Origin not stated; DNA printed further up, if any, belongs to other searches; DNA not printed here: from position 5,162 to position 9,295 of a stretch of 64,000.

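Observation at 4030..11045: Operon coupling a 1265-aa PQQ-propeller/PA14 lipoprotein and a bitopic unknown protein to a LolCDE/MacB-type ABC pair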

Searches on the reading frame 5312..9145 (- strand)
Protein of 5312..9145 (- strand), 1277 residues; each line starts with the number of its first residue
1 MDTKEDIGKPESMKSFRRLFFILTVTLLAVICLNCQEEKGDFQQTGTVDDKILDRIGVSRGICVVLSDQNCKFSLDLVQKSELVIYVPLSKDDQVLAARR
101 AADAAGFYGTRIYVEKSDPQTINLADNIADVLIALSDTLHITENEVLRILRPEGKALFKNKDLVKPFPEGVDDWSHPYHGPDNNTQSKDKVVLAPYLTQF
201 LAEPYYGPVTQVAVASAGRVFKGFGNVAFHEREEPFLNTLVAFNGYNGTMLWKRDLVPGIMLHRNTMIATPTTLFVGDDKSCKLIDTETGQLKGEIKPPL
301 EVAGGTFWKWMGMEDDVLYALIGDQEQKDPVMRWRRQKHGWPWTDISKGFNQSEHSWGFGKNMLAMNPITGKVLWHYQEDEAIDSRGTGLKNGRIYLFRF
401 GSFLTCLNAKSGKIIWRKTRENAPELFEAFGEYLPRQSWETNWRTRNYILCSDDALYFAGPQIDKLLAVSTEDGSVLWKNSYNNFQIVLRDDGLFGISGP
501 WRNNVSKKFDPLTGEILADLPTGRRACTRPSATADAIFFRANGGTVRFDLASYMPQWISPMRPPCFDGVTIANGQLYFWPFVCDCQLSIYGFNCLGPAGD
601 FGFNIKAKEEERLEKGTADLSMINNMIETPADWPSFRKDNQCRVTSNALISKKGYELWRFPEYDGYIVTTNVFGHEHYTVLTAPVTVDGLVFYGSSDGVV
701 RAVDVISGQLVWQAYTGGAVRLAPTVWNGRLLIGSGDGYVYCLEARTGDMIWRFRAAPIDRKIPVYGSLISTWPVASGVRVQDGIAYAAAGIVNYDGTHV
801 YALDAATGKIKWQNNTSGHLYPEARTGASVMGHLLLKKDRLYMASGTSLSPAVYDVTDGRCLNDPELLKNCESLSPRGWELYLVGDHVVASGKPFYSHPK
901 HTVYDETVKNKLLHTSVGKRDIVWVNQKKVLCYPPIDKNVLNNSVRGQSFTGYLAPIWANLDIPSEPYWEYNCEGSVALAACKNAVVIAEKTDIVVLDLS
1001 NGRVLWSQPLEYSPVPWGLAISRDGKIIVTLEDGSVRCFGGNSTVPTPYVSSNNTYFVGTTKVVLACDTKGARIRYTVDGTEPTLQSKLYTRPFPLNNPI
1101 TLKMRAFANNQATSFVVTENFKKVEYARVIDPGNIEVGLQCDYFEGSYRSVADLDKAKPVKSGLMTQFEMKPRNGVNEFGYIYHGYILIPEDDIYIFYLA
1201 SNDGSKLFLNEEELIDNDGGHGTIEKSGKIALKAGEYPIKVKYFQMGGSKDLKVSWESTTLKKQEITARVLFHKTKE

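Call 4: search_protein_families(library=pfam, proteins=[window:5312-9145:-], max_evalue=0.01)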
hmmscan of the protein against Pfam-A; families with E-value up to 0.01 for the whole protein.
window:5312-9145:- (1277 aa): 8 families
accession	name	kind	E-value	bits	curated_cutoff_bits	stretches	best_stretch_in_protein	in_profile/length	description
PF13360.13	PQQ_2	-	2.1e-30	106.5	27.6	2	697-864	2-143/233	Outer membrane protein assembly factor BamB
PF13570.13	Beta-prop_ACSF4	-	8.1e-22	78.5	133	0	362-418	72-129/329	Beta-alanine-activating enzyme, beta-propeller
PF07691.17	PA14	-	1.9e-18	67.1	24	1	1177-1266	44-143/147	PA14 domain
PF13290.12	CHB_HEX_C_1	-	5.8e-16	58.6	22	1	1057-1118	6-67/67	Chitobiase/beta-hexosaminidase C-terminal domain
PF13287.12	Fn3_assoc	-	1.8e-15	57.2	23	1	1063-1121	1-59/59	Fn3 associated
PF01011.28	PQQ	-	2.6e-11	43.4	26.7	1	721-810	50-136/595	Glucose/ethanol/alcohol dehydrogenase, beta-propeller domain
PF25293.1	Beta-prop_EMC1_N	-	7.6e-06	26.2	34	0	980-1027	117-165/219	EMC1 N-terminal beta-propeller domain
PF23727.1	Beta-prop_FAM234A_B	-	0.00015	20.8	26.4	0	240-292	54-112/467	FAM234A/B beta-propeller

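Call 8: search_protein_families(library=ncbifam, proteins=[window:5312-9145:-], max_evalue=0.001)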
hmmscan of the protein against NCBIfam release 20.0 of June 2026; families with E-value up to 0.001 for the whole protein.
window:5312-9145:- (1277 aa): 6 families
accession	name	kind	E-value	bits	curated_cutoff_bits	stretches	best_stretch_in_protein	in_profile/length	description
TIGR03300.1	assembly_YfgL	equivalog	5.9e-24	84.4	285.2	1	675-754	52-131/377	outer membrane protein assembly factor BamB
TIGR04528.1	acido_non_PQQ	subfamily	8.8e-19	67.6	650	2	670-816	40-181/493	acido-empty-quinoprotein group A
NF008351.0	PRK11138.1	equivalog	8.5e-18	64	423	1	647-755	82-187/394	outer membrane protein assembly factor BamB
TIGR03075.1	PQQ_enz_alc_DH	subfamily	2.1e-16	59.7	480.05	1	723-830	64-162/530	PQQ-dependent dehydrogenase, methanol/ethanol family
NF053615.1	SerThrKinAfsKStmc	equivalog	1.5e-11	43.7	1300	1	679-748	735-804/809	protein serine/threonine kinase AfsK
NF041516.1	PA2928_fam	subfamily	1.4e-05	24.6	70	0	698-751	314-372/376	PA2928 family protein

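Call 11: find_homologous_proteins(query=window:5312-9145:-)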
Query window:5312-9145:- (1277 aa): 1562 proteins with E <= 0.001 among 8000 candidates; the best 120 are listed.
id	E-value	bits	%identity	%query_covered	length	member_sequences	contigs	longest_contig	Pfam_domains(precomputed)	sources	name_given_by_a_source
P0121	0.0e+0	3030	100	100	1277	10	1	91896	PF01011.29,PF07774.20,PF13360.14,PF07691.18,PF13287.13,PF13290.14,PF13570.14,PF25293.2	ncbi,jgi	-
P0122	0.0e+0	2250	73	100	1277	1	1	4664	PF01011.29,PF23727.2,PF07774.20,PF13360.14,PF07691.18,PF13287.13,PF13290.14,PF13570.14,PF25293.2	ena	-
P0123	0.0e+0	2220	71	100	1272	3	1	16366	PF01011.29,PF23727.2,PF13360.14,PF07691.18,PF13287.13,PF13290.14,PF13570.14,PF25293.2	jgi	-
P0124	0.0e+0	2104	68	98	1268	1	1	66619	PF01011.29,PF07774.20,PF13360.14,PF07691.18,PF13287.13,PF13290.14,PF13570.14,PF25293.2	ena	-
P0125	0.0e+0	2101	69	98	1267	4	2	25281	PF01011.29,PF07774.20,PF13360.14,PF07691.18,PF13287.13,PF13290.14,PF13570.14,PF25293.2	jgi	-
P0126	0.0e+0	2071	67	99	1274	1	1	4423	PF01011.29,PF07774.20,PF13360.14,PF07691.18,PF13287.13,PF13290.14,PF13570.14,PF25293.2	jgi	jgi:outer membrane protein assembly factor BamB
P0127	0.0e+0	2065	66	100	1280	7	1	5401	PF01011.29,PF07774.20,PF13360.14,PF07691.18,PF13287.13,PF13290.14,PF13570.14,PF25293.2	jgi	-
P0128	0.0e+0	2010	67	99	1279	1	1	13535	PF01011.29,PF07774.20,PF13360.14,PF07691.18,PF13287.13,PF13290.14,PF13570.14,PF25293.2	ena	-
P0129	0.0e+0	2006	66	98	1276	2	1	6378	PF01011.29,PF07774.20,PF13360.14,PF07691.18,PF13287.13,PF13290.14,PF13570.14,PF25293.2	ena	-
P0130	0.0e+0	1988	67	97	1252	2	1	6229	PF01011.29,PF07774.20,PF13360.14,PF07691.18,PF13287.13,PF13290.14,PF13570.14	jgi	-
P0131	0.0e+0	1975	63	99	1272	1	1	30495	PF01011.29,PF07774.20,PF13360.14,PF07691.18,PF13287.13,PF13290.14,PF13570.14,PF25293.2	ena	-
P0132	0.0e+0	1966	64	99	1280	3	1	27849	PF01011.29,PF07774.20,PF13360.14,PF07691.18,PF13287.13,PF13290.14,PF13570.14,PF25293.2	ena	-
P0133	0.0e+0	1964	64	99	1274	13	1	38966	PF01011.29,PF13360.14,PF07691.18,PF13287.13,PF13290.14,PF13570.14,PF25293.2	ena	-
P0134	0.0e+0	1960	63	99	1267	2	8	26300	PF01011.29,PF23727.2,PF13360.14,PF07691.18,PF13287.13,PF13290.14,PF13570.14,PF25293.2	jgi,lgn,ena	-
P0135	0.0e+0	1957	64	99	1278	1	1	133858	PF01011.29,PF13360.14,PF07691.18,PF13287.13,PF13290.14,PF13570.14,PF25293.2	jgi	jgi:outer membrane protein assembly factor BamB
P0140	0.0e+0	1933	63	99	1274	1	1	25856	PF01011.29,PF13360.14,PF07691.18,PF13287.13,PF13290.14,PF13570.14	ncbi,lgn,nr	ncbi:PQQ-binding-like beta-propeller repeat protein [candidate division KSB1 bacterium]|nr:PQQ-bindi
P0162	0.0e+0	1517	65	78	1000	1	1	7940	PF01011.29,PF07774.20,PF13360.14,PF13570.14,PF25293.2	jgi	jgi:outer membrane protein assembly factor BamB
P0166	0.0e+0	1501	64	77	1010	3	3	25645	PF01011.29,PF13360.14,PF13570.14,PF25293.2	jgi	jgi:outer membrane protein assembly factor BamB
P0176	0.0e+0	1482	63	77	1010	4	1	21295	PF01011.29,PF07774.20,PF13360.14,PF13570.14,PF25293.2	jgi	-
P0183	0.0e+0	1477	63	77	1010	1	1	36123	PF01011.29,PF07774.20,PF13360.14,PF13570.14,PF25293.2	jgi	jgi:outer membrane protein assembly factor BamB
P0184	0.0e+0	1477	63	77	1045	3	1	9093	PF01011.29,PF13360.14,PF13570.14,PF25293.2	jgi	jgi:outer membrane protein assembly factor BamB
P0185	0.0e+0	1476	60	79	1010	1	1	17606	PF01011.29,PF23727.2,PF07774.20,PF13360.14,PF13570.14,PF25293.2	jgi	-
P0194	0.0e+0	1468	63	77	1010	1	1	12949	PF01011.29,PF07774.20,PF13360.14,PF13570.14,PF25293.2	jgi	-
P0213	0.0e+0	1459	63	77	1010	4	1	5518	PF01011.29,PF07774.20,PF13360.14,PF13570.14,PF25293.2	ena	-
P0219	0.0e+0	1455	62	78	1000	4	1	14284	PF01011.29,PF13360.14,PF13570.14,PF25293.2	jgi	-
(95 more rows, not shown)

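Call 15: search_solved_structures(query=window:5312-9145:-, max_evalue=0.01)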
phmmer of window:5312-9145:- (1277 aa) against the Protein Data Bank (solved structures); distinct sequences matched with E-value up to 0.01: 55.
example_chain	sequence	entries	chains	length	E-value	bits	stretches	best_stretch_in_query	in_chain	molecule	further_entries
8prj_A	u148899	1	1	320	1.8e-30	108.7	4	685-759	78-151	v31Bagel8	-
8pra_A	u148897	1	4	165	2.1e-20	75.4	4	685-760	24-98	Cell surface protein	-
8prs_A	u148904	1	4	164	1.8e-15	59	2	685-760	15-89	nvBagel4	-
6qe7_A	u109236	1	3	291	1.7e-14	55.8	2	1191-1272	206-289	Anti-sigma-I factor RsgI3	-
6qdi_A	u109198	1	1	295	1.3e-13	52.8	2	1172-1268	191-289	PA14 domain-containing protein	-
9s8a_A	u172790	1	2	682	8e-12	46.9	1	1106-1273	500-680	Sulfatase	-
5ayw_B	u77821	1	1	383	1e-10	43.2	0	677-753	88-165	Outer membrane protein assembly factor BamB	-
2yh3_A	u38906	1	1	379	1.3e-10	42.9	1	662-753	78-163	LIPOPROTEIN YFGL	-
7nri_B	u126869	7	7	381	1.3e-10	42.8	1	662-753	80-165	Outer membrane protein assembly factor BamB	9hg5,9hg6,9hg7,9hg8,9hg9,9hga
8adg_B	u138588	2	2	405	1.5e-10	42.7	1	662-754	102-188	Outer membrane protein assembly factor BamB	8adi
5ljo_B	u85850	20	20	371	1.7e-10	42.5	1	663-754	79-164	Outer membrane protein assembly factor BamB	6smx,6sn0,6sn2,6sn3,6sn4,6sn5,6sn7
3q54_A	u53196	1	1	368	1.8e-10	42.4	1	663-754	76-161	Outer membrane assembly lipoprotein YfgL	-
3q7m_A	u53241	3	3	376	1.8e-10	42.4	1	663-754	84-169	Lipoprotein yfgL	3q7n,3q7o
3prw_A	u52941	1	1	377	1.9e-10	42.4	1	663-754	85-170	Lipoprotein yfgL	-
28jl_B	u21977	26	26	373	2e-10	42.3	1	662-754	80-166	Outer membrane protein assembly factor BamB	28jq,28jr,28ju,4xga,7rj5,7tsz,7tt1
3dlc_A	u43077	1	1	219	0.0028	18.6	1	49-157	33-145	Putative S-adenosyl-L-methionine-dependent Methyltransferase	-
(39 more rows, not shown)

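Call 19: find_encoding_contigs(protein=P0140, flank=10000, max_places=2)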
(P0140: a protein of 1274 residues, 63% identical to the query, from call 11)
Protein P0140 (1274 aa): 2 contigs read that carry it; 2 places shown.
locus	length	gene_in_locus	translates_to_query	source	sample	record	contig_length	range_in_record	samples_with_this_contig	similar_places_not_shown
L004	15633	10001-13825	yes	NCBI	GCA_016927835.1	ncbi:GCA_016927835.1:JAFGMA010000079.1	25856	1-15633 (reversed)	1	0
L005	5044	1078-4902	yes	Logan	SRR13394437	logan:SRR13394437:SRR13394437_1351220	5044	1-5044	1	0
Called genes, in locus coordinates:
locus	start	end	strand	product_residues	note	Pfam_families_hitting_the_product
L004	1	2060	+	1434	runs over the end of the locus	PF13185:GAF_2, PF01590:GAF, PF13426:PAS_9, PF13185:GAF_2, PF13492:GAF_3 (weak), PF13185:GAF_2 (weak), PF02518:HATPase_c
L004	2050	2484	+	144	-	PF00072:Response_reg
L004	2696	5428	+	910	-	PF01590:GAF, PF13185:GAF_2, PF13492:GAF_3, PF01590:GAF, PF13185:GAF_2, PF01590:GAF, PF13185:GAF_2, PF13492:GAF_3, +4 more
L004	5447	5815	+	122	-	PF00072:Response_reg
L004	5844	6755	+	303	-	PF00072:Response_reg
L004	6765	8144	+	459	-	PF00072:Response_reg, PF00158:Sigma54_activat, PF14532:Sigma54_activ_2, PF07728:AAA_5 (weak), PF25601:AAA_lid_14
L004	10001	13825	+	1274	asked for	PF01011:PQQ (faint), PF13360:PQQ_2, PF13570:Beta-prop_ACSF4, PF13287:Fn3_assoc, PF13290:CHB_HEX_C_1, PF07691:PA14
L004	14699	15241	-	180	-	-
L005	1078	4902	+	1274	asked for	PF01011:PQQ (faint), PF13360:PQQ_2, PF13570:Beta-prop_ACSF4, PF13287:Fn3_assoc, PF13290:CHB_HEX_C_1, PF07691:PA14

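Call 20: find_encoding_contigs(protein=P0124, flank=10000, max_places=2)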
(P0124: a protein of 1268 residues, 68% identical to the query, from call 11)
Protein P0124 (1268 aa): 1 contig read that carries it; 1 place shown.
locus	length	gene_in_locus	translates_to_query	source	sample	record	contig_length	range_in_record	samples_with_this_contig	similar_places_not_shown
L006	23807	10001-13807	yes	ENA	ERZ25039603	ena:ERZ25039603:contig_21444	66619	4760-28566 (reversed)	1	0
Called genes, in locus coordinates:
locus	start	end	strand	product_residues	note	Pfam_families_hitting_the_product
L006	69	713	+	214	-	-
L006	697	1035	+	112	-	-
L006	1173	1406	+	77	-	PF27526:XylA2_C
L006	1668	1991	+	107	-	-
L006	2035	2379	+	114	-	-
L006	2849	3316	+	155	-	PF07690:MFS_1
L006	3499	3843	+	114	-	-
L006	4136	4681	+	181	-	PF01370:Epimerase, PF04321:RmlD_sub_bind, PF07993:NAD_binding_4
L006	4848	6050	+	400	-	PF01041:DegT_DnrJ_EryC1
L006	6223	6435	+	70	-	-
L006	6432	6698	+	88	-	-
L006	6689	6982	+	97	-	-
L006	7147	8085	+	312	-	PF16656:Pur_ac_phosph_N (weak), PF00149:Metallophos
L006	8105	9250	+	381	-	PF02687:FtsX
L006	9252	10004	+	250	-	PF00005:ABC_tran, PF13304:AAA_21 (faint)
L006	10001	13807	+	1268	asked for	PF01011:PQQ (faint), PF13360:PQQ_2, PF13360:PQQ_2, PF13570:Beta-prop_ACSF4, PF13360:PQQ_2, PF13287:Fn3_assoc, PF13290:CHB_HEX_C_1, PF07691:PA14, +2 more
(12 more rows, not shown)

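Call 72: search_protein_families(library=padloc, proteins=[window:5312-9145:-], max_evalue=0.001)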
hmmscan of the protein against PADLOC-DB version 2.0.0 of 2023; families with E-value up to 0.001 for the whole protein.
window:5312-9145:- (1277 aa): 0 families
